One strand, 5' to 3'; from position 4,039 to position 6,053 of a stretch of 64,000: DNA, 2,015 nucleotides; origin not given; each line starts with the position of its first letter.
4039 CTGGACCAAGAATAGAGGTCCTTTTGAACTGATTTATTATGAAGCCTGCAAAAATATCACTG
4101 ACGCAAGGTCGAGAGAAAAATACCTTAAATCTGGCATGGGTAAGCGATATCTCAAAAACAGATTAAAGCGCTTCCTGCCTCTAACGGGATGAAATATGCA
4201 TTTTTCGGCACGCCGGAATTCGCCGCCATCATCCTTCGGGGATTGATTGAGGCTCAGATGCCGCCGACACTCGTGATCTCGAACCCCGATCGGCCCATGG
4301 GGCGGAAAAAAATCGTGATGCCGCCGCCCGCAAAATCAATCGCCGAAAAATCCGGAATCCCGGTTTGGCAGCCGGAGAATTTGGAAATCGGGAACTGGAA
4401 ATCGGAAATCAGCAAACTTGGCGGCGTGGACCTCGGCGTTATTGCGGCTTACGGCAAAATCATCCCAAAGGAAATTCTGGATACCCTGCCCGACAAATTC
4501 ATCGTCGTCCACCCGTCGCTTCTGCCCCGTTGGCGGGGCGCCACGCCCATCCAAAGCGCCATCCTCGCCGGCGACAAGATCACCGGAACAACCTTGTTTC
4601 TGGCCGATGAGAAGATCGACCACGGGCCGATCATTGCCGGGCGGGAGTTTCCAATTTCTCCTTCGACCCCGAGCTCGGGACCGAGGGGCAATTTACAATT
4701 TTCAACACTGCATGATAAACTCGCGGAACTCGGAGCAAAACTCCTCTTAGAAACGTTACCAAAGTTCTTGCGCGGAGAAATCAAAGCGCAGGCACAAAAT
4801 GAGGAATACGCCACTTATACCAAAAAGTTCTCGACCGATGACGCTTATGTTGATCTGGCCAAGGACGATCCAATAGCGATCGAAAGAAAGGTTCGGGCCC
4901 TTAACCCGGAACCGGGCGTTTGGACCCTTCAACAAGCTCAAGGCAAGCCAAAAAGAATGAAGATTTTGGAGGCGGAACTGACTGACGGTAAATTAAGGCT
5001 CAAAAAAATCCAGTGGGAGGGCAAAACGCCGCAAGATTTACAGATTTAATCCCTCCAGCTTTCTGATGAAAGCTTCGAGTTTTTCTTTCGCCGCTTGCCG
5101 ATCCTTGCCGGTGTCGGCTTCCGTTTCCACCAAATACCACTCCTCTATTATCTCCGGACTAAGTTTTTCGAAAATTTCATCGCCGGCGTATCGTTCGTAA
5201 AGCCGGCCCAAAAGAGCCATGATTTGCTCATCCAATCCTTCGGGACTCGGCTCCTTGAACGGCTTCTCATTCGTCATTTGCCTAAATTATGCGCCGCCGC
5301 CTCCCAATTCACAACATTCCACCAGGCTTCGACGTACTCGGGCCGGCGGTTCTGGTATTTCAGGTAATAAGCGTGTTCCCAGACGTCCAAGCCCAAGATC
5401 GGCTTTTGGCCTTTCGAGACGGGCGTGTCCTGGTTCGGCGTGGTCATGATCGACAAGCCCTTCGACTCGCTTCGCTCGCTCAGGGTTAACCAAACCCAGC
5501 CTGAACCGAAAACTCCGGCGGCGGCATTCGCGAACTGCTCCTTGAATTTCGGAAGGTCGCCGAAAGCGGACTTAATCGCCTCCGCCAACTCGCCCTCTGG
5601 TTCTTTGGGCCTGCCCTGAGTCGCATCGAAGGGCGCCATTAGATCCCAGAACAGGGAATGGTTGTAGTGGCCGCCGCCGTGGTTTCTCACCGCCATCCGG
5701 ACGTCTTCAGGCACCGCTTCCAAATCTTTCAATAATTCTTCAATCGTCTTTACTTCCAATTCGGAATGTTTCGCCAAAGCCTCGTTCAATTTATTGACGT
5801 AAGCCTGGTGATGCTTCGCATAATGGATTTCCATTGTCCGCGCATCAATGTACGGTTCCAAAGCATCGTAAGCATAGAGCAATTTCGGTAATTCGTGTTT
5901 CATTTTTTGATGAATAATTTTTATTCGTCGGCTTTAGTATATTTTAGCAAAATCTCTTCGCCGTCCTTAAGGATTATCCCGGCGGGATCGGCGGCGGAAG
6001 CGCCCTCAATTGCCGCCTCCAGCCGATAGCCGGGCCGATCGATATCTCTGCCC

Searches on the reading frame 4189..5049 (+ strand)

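Call 7: search_protein_families(library=padloc, proteins=[window:4189-5049:+], max_evalue=0.1)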
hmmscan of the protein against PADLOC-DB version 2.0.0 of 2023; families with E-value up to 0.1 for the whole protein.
window:4189-5049:+ (286 aa): 0 families

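Call 8: search_protein_families(library=pfam, proteins=[window:4189-5049:+], max_evalue=0.01)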
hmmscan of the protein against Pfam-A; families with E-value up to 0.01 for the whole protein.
window:4189-5049:+ (286 aa): 2 families
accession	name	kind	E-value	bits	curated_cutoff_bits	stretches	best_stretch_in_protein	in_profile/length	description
PF00551.24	Formyl_trans_N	-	4e-34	118.4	26.1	1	1-159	1-159/181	Formyl transferase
PF02911.23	Formyl_trans_C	-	4.3e-06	27.3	21.1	1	215-266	3-49/100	Formyl transferase, C-terminal domain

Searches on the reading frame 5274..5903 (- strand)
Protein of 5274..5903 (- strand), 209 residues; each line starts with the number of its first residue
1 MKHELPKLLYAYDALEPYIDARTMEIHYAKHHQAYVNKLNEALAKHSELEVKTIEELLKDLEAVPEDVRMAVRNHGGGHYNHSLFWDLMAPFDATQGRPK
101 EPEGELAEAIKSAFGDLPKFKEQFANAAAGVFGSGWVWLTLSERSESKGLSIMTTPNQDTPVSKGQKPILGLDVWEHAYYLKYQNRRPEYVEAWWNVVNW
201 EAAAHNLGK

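Call 7: search_protein_families(library=padloc, proteins=[window:5274-5903:-], max_evalue=0.1)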
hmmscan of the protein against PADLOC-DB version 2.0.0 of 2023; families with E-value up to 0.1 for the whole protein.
window:5274-5903:- (209 aa): 0 families

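Call 8: search_protein_families(library=pfam, proteins=[window:5274-5903:-], max_evalue=0.01)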
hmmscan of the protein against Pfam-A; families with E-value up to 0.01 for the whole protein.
window:5274-5903:- (209 aa): 2 families
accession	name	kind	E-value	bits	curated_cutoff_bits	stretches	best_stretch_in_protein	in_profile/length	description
PF02777.23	Sod_Fe_C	-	3.4e-42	143.1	20.9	1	102-205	1-101/102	Iron/manganese superoxide dismutases, C-terminal domain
PF00081.27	Sod_Fe_N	-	2.9e-29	101.8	27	1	2-90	1-82/82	Iron/manganese superoxide dismutases, alpha-hairpin domain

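Call 19: find_related_loci(query=window:5274-5903:-, collection=genome_contigs, flank=10000)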
Query window:5274-5903:- (209 aa) in genome_contigs; peptide patterns used: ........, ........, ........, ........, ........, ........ (x = any residue, [..] = any of these).
600 stretches matched a pattern (row limit reached: there are more); 574 encode a relative of the query (tblastn E <= 1e-3); the best 80 are kept; 80 distinct loci.
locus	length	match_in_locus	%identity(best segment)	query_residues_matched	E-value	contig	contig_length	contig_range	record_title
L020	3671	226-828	65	1-206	9e-91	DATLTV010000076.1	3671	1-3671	MAG TPA_asm: Candidatus Paceibacterota bacterium isolate SMAG_U13966 k141_1497797, whole genome shotgun sequence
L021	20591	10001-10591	66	1-202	4e-89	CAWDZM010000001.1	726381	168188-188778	MAG: uncultured bacterium isolate MFD01223.bin.1.73 genome assembly, contig: contig_20113, whole genome shotgun sequence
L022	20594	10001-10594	64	1-206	9e-89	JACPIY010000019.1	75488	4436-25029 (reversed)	MAG: Deltaproteobacteria bacterium isolate NC_groundwater_453_Ag_B-0.1um_42_10 S34_3B_scaffold_14327, whole genome shotg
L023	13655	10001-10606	62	1-207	9e-86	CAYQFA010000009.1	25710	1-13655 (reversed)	MAG TPA_asm: uncultured Candidatus Saccharibacteria bacterium isolate binchicken_co3_503 genome assembly, contig: NODE_5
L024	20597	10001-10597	63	1-207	5e-85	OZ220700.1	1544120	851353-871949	MAG: Thermodesulfobacteriota bacterium isolate c78cfef9-89c4-44c9-956d-f6b471e4c892 genome assembly, chromosome: 1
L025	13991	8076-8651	65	4-201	6e-85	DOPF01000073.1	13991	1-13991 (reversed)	MAG TPA_asm: Patescibacteria group bacterium isolate UBA10001 contig_57761, whole genome shotgun sequence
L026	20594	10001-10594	63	1-206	5e-85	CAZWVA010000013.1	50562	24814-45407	MAG TPA_asm: uncultured Spirochaetia bacterium isolate binchicken_co30_30 genome assembly, contig: NODE_672_length_50562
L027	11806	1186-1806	65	1-208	1e-84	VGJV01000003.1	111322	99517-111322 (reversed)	MAG: Candidatus Liptonbacteria bacterium isolate M_DeepCast_50m_m2_187 M_DeepCast_50m_m2_187_Ga0194121_10000173, whole g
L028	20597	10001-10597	63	1-207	1e-84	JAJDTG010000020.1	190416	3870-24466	MAG: Candidatus Dadabacteria bacterium isolate jk18x11bins.6 k141_1486218, whole genome shotgun sequence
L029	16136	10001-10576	63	1-200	3e-84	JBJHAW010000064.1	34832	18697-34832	MAG: Planctomycetaceae bacterium isolate SF2967_J5348.vamb.020 NODE_1317_length_34832_cov_1.657974, whole genome shotgun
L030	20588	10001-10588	63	1-204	2e-84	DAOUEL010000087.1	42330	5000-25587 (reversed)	MAG TPA_asm: Anaerolineales bacterium isolate N6_281 k139_1166071, whole genome shotgun sequence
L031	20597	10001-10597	63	1-207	2e-84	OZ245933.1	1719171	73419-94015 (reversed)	MAG: Thermodesulfobacteriota bacterium isolate 263b4f05-1b2c-42db-935d-865eb6a8296e genome assembly, chromosome: 1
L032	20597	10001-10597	63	1-207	6e-84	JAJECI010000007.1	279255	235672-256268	MAG: Candidatus Dadabacteria bacterium isolate jk18xAbins.11 k141_12348, whole genome shotgun sequence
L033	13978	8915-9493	65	2-202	4e-84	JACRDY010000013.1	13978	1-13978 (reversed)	MAG: Candidatus Falkowbacteria bacterium isolate NC_groundwater_1685_Pr3_B-0.1um_51_16 SR-2_scaffold_141_690851, whole g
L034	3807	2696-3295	61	1-208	6e-84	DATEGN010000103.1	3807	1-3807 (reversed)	MAG TPA_asm: Gemmatimonadaceae bacterium isolate SMAG_U8786 k141_893346, whole genome shotgun sequence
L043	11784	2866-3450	63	2-201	8e-83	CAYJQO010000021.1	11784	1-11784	MAG TPA_asm: uncultured Candidatus Saccharibacteria bacterium isolate ERP125453_co1_264 genome assembly, contig: NODE_61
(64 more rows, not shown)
